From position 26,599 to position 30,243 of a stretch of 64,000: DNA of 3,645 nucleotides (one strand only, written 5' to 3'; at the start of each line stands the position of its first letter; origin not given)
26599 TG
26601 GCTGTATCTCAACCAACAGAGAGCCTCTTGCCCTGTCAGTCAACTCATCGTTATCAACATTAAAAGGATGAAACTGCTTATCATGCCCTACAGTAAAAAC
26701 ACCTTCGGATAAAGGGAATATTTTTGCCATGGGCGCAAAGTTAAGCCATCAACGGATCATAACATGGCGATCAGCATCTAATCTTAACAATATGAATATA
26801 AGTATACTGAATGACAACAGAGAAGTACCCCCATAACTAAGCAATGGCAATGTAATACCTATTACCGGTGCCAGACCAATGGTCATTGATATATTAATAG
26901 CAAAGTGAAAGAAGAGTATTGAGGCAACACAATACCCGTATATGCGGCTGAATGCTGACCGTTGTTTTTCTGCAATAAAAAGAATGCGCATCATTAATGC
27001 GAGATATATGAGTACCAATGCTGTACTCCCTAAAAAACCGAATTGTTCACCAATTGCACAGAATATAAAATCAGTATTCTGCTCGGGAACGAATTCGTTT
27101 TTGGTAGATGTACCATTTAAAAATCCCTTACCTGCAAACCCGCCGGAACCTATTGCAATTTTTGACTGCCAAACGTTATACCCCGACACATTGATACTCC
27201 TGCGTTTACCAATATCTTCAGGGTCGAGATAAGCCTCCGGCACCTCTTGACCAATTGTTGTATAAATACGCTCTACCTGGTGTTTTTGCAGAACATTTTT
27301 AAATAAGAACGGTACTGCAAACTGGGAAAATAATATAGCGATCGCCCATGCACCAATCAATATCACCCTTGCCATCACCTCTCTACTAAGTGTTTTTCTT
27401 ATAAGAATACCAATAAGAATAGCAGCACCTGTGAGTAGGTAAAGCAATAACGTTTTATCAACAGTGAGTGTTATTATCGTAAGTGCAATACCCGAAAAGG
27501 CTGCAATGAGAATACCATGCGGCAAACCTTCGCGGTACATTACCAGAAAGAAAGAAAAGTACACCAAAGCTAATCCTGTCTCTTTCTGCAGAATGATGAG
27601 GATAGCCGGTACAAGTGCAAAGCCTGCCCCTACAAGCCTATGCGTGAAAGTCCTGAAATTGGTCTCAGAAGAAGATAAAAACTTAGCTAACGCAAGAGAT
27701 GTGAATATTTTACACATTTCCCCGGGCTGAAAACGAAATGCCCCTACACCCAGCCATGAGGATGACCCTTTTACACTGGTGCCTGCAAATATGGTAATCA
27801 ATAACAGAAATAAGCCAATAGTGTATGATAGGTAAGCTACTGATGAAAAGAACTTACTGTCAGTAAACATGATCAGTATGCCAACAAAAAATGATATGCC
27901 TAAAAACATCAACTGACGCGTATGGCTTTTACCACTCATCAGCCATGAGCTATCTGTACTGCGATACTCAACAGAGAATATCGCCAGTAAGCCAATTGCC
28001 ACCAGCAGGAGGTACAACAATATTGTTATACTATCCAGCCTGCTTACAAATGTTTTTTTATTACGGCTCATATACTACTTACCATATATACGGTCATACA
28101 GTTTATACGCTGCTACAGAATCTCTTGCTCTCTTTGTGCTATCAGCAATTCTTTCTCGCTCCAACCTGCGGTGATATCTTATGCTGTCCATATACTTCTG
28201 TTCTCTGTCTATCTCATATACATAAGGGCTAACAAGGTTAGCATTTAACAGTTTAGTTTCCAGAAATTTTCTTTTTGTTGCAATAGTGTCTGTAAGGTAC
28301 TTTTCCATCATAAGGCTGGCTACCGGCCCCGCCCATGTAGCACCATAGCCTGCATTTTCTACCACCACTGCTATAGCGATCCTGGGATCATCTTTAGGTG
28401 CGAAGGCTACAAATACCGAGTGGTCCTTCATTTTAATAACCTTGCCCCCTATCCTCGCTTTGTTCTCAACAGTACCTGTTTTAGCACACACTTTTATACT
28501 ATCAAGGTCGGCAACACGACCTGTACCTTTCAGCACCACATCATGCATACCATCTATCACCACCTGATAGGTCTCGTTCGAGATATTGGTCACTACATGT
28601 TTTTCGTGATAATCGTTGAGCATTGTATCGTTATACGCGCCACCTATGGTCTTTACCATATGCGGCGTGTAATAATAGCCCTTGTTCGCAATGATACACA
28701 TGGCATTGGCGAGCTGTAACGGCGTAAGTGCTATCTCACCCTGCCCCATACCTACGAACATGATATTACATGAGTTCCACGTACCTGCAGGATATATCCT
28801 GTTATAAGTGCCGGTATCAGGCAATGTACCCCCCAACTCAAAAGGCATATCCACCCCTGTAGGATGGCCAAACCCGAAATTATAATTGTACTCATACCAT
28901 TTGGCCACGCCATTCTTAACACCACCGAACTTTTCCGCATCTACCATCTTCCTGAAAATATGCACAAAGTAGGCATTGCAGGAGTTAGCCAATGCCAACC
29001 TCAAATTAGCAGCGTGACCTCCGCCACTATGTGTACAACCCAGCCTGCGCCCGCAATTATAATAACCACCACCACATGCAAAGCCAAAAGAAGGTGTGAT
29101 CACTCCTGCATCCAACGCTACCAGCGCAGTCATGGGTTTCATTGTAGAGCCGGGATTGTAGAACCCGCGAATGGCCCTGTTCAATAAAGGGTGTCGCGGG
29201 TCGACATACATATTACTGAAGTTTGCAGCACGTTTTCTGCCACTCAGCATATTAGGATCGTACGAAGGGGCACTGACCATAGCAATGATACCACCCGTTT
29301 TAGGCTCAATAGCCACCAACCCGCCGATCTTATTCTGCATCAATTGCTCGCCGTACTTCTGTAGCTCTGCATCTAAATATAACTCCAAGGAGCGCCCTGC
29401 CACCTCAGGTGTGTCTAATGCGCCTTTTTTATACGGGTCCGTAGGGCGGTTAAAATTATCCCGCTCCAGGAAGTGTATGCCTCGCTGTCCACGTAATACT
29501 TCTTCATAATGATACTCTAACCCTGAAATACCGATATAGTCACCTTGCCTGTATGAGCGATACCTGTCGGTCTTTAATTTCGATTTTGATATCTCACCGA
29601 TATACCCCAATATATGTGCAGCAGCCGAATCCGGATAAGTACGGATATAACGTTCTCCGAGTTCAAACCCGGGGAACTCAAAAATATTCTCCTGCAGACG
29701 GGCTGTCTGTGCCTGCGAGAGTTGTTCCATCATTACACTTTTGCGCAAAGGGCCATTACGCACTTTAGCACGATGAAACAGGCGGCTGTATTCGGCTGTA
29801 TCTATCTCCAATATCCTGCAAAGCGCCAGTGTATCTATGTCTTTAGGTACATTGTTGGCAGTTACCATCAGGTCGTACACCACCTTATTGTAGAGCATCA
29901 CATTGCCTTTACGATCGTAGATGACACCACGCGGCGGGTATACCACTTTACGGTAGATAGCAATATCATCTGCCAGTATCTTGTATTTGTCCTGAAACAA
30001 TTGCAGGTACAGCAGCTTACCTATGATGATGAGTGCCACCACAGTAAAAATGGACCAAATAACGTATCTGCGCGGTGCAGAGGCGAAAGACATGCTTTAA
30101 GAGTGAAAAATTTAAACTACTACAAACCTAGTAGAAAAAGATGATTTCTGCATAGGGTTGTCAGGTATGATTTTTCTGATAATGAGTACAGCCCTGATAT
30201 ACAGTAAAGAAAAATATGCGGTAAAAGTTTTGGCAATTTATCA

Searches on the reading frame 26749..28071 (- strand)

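Call 86: search_protein_families(library=pfam, proteins=[L031:1-6123:+, L031:6157-6462:+, L031:6739-9615:+], max_evalue=0.01)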
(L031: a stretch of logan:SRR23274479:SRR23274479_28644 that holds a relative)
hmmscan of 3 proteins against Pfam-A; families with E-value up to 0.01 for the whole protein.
L031:1-6123:+ (2041 aa): 0 families

L031:6157-6462:+ (102 aa): 0 families

L031:6739-9615:+ (959 aa): 3 families
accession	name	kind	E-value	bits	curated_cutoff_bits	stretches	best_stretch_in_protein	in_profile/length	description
PF13573.12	SprB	-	8.8e-40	134.5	28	4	488-523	2-37/37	SprB repeat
PF13585.12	CHU_C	-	2.1e-14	53.8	27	1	873-956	2-85/86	CHU_C Type IX secretion signal domain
PF18962.6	Por_Secre_tail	-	0.00053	20.7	27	0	520-547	41-68/75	Secretion system C-terminal sorting domain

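Call 104: search_protein_families(library=pfam, proteins=[L031:5434-6123:+, L031:5146-5460:+], max_evalue=1)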
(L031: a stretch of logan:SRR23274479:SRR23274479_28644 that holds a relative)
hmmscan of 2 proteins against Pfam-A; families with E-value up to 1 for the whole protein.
L031:5434-6123:+ (230 aa): 4 families
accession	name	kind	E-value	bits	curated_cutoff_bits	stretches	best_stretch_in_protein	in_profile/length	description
PF12146.15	Hydrolase_4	-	0.013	15.2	27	1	75-123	60-107/239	Serine aminopeptidase, S33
PF01083.28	Cutinase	-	0.019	15.4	25.9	1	69-115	57-103/173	Cutinase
PF01764.32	Lipase_3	-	0.022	15.1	22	1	69-102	43-74/140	Lipase (class 3)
PF00561.26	Abhydrolase_1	-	0.044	13.9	25.8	1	75-216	53-178/245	alpha/beta hydrolase fold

L031:5146-5460:+ (105 aa): 0 families

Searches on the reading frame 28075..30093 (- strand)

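Call 86: search_protein_families(library=pfam, proteins=[L031:1-6123:+, L031:6157-6462:+, L031:6739-9615:+], max_evalue=0.01)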
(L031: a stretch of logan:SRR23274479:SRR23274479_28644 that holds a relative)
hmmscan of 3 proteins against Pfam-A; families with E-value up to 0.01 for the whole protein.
L031:1-6123:+ (2041 aa): 0 families

L031:6157-6462:+ (102 aa): 0 families

L031:6739-9615:+ (959 aa): 3 families
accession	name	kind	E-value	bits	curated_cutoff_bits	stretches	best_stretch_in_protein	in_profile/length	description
PF13573.12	SprB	-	8.8e-40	134.5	28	4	488-523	2-37/37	SprB repeat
PF13585.12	CHU_C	-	2.1e-14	53.8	27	1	873-956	2-85/86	CHU_C Type IX secretion signal domain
PF18962.6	Por_Secre_tail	-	0.00053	20.7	27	0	520-547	41-68/75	Secretion system C-terminal sorting domain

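Call 104: search_protein_families(library=pfam, proteins=[L031:5434-6123:+, L031:5146-5460:+], max_evalue=1)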
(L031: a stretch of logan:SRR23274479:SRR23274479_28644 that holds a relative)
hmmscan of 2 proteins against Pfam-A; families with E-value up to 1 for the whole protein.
L031:5434-6123:+ (230 aa): 4 families
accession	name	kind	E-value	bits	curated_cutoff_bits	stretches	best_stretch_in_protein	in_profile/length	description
PF12146.15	Hydrolase_4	-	0.013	15.2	27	1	75-123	60-107/239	Serine aminopeptidase, S33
PF01083.28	Cutinase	-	0.019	15.4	25.9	1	69-115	57-103/173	Cutinase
PF01764.32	Lipase_3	-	0.022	15.1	22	1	69-102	43-74/140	Lipase (class 3)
PF00561.26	Abhydrolase_1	-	0.044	13.9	25.8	1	75-216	53-178/245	alpha/beta hydrolase fold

L031:5146-5460:+ (105 aa): 0 families
